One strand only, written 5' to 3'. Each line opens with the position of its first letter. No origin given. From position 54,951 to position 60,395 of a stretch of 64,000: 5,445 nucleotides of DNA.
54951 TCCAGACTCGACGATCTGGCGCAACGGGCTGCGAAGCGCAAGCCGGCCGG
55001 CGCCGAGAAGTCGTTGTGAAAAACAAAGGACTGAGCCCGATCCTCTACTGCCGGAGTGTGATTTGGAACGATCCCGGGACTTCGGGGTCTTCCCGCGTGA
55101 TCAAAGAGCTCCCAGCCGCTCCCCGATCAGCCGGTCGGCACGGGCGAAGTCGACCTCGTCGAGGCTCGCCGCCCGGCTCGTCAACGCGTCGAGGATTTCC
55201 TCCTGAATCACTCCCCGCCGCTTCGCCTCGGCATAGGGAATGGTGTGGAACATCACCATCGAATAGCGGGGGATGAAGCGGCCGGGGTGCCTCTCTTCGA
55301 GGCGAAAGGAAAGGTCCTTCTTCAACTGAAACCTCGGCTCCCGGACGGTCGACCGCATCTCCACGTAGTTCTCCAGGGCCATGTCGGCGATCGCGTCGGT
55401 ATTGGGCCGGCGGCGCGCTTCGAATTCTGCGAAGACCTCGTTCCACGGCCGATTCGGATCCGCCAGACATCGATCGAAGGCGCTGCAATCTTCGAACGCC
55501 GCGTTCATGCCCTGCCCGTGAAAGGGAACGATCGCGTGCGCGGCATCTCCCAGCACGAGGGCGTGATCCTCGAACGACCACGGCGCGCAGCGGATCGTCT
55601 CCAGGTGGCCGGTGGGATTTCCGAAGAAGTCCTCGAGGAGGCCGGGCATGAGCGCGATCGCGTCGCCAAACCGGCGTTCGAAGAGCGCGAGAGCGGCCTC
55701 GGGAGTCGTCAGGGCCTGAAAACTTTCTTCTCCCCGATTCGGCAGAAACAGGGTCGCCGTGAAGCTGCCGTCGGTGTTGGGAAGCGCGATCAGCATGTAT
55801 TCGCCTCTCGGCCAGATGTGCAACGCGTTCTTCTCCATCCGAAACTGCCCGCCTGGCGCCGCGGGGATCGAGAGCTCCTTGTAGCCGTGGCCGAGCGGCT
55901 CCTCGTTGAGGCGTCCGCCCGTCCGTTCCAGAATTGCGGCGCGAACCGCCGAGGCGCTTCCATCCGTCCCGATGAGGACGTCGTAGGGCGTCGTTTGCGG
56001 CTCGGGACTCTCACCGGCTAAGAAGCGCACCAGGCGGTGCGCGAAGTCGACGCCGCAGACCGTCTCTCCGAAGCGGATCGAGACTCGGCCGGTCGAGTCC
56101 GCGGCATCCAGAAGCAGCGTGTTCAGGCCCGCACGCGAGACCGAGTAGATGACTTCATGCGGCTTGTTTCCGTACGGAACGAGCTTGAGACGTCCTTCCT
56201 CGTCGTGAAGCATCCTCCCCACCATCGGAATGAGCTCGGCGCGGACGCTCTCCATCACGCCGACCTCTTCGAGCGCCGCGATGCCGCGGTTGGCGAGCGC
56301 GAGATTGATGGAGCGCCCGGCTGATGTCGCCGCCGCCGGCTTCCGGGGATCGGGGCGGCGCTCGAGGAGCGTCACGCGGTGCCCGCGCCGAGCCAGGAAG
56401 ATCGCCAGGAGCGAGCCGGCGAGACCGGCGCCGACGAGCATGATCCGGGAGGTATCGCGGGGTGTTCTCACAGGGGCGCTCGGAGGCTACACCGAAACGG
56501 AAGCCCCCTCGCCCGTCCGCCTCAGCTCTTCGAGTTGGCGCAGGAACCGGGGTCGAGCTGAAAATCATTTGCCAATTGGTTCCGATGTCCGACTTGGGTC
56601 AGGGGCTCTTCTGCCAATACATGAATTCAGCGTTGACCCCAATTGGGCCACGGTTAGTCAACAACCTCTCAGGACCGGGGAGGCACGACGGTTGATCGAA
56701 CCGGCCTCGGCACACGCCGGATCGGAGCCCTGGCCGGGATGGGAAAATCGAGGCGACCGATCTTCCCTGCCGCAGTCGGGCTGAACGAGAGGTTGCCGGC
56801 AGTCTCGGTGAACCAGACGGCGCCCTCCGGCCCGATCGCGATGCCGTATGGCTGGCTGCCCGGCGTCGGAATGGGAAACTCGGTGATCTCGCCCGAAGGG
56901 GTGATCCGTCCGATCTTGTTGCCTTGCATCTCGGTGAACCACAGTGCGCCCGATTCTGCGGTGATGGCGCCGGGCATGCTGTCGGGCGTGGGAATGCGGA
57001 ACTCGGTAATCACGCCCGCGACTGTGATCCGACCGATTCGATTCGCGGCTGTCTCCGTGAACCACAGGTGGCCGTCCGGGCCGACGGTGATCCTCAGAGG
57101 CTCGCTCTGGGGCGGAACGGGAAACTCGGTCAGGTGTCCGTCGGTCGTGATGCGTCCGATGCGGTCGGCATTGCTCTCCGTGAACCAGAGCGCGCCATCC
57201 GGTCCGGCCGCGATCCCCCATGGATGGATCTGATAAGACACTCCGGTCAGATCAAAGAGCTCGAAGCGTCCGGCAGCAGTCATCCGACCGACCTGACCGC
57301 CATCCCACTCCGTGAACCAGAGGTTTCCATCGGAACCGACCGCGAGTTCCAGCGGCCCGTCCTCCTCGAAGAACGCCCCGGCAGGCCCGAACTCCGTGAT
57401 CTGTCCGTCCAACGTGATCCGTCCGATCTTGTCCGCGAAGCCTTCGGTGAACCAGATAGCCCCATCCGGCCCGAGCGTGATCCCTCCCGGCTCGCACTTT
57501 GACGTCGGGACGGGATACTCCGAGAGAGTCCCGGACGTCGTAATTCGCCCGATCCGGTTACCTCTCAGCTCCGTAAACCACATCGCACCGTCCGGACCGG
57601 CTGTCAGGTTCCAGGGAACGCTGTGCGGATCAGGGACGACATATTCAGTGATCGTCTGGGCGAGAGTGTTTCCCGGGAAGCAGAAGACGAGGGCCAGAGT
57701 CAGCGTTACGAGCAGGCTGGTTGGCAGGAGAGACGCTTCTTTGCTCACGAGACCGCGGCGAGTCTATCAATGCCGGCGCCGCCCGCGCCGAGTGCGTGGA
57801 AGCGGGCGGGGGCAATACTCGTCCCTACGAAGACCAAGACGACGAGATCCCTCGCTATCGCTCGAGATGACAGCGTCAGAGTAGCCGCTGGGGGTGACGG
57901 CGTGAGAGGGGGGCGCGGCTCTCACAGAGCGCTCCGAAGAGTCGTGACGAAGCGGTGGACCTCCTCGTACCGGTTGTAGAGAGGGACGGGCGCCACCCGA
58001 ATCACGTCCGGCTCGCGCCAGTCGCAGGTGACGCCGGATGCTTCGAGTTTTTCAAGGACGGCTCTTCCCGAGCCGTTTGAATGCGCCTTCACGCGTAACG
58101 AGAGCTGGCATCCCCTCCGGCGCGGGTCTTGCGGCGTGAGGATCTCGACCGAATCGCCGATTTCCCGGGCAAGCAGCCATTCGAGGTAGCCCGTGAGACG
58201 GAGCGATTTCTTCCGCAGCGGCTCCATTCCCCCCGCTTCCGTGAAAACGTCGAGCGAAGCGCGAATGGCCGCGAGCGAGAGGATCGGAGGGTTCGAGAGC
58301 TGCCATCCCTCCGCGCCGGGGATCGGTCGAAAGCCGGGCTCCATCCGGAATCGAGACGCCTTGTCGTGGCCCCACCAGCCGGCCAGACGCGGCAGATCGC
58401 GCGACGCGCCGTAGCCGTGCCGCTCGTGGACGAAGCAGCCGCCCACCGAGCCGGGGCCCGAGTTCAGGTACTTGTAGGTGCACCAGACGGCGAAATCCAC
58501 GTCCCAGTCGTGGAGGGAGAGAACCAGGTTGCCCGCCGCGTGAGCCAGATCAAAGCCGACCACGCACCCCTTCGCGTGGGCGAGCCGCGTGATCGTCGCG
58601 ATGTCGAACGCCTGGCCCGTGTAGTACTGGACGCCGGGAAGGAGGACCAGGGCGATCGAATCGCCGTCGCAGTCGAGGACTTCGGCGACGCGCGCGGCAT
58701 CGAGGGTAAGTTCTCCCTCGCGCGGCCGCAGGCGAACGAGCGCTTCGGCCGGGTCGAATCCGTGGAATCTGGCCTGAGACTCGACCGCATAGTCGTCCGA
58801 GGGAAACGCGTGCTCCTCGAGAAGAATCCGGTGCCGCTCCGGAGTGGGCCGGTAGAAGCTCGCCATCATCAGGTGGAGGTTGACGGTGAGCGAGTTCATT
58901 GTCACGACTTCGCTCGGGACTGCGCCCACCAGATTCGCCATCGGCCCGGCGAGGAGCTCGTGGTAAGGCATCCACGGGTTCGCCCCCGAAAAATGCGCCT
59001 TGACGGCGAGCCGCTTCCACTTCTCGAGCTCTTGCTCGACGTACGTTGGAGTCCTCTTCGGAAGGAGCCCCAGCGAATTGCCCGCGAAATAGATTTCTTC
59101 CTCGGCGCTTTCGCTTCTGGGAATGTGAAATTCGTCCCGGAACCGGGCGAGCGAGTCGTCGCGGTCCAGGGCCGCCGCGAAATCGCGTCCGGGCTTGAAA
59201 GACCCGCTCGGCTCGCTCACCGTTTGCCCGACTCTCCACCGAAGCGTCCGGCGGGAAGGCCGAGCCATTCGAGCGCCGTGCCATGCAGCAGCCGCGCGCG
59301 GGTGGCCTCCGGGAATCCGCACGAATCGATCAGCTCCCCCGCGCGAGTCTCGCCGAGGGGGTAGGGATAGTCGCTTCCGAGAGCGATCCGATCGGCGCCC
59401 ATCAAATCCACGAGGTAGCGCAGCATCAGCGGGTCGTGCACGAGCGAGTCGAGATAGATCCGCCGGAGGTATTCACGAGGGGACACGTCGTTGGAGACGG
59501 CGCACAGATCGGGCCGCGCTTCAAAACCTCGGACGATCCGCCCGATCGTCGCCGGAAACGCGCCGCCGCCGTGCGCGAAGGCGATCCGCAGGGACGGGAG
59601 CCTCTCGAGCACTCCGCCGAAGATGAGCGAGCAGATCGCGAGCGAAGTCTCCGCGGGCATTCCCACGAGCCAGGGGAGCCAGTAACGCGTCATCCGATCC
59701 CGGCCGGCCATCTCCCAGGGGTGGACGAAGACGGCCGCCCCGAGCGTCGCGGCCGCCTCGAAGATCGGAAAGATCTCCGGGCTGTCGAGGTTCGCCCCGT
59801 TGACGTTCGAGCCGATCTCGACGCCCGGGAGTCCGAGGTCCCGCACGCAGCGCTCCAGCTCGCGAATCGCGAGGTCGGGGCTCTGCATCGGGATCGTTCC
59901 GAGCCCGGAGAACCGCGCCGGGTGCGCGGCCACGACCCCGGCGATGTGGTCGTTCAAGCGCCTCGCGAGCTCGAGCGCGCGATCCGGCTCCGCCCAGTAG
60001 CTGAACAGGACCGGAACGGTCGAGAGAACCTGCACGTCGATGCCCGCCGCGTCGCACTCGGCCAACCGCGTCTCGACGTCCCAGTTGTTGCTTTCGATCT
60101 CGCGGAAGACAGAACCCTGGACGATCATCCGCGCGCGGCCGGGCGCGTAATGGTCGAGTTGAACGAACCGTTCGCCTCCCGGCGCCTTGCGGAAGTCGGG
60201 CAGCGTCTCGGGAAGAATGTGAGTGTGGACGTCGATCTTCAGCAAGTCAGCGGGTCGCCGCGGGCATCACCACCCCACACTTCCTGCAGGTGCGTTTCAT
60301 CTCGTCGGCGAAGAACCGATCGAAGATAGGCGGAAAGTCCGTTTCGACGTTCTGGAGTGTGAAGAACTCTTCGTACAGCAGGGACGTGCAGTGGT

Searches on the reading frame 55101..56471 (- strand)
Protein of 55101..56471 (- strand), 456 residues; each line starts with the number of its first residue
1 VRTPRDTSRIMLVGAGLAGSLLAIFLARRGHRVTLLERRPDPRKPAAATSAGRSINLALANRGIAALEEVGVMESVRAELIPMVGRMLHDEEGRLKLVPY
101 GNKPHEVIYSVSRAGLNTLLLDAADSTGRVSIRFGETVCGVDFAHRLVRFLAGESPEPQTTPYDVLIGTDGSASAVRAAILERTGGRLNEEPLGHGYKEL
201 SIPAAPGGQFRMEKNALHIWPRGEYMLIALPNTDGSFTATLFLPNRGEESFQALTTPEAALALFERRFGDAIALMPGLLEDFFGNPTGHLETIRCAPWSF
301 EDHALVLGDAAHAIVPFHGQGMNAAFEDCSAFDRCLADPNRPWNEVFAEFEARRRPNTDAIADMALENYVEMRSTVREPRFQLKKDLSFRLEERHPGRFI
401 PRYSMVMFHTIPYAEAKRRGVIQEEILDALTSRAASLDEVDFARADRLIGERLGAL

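Call 53: search_protein_families(library=pfam, proteins=[window:55101-56471:-], max_evalue=0.00001)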
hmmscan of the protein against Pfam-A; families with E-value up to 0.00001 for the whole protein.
window:55101-56471:- (456 aa): 5 families
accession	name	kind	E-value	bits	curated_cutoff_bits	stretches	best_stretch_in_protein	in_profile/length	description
PF01494.25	FAD_binding_3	-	1.4e-21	77.5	22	1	10-360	4-344/349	FAD binding domain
PF13450.12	NAD_binding_8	-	3.4e-08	34.1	21.9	1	13-42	2-31/68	NAD(P)-binding Rossmann-like domain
PF01266.30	DAO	-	7.7e-07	29.4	27.9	1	13-51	5-43/353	FAD dependent oxidoreductase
PF07992.20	Pyr_redox_2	-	9.2e-07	29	26.1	1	8-77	143-211/291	Pyridine nucleotide-disulphide oxidoreductase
PF00070.33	Pyr_redox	-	4.9e-06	27.4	22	1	9-70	1-61/82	Pyridine nucleotide-disulphide oxidoreductase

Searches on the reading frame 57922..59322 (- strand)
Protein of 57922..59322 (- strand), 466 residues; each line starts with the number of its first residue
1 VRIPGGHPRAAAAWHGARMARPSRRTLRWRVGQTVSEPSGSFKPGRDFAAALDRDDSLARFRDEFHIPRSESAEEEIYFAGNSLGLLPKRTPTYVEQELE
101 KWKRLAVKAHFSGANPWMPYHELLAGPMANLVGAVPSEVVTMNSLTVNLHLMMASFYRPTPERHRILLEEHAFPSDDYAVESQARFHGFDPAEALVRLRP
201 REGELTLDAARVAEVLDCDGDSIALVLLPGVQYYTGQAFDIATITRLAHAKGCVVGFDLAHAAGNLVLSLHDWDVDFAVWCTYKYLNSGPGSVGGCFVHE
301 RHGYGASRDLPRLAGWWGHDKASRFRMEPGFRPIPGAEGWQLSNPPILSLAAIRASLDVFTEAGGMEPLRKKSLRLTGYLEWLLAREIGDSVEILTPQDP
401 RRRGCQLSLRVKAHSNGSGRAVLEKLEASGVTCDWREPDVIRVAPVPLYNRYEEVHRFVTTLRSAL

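Call 53: search_protein_families(library=pfam, proteins=[window:57922-59322:-], max_evalue=0.00001)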
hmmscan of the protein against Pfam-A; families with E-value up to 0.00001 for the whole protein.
window:57922-59322:- (466 aa): 2 families
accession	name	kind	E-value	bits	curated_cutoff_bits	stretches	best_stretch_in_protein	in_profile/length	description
PF22580.2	KYNU_C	-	5.2e-26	90.9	27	1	369-462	1-90/90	Kynureninase C-terminal domain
PF00266.25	Aminotran_5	-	6.6e-09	35.6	21.5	1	128-425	52-330/371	Aminotransferase class-V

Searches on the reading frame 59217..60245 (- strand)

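Call 53: search_protein_families(library=pfam, proteins=[window:59217-60245:-], max_evalue=0.00001)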
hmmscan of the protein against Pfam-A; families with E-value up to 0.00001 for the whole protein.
window:59217-60245:- (342 aa): 1 family
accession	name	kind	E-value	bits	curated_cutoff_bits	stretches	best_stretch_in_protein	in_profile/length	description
PF04909.20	Amidohydro_2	-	1.3e-42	147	26.4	1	4-330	1-289/289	Amidohydrolase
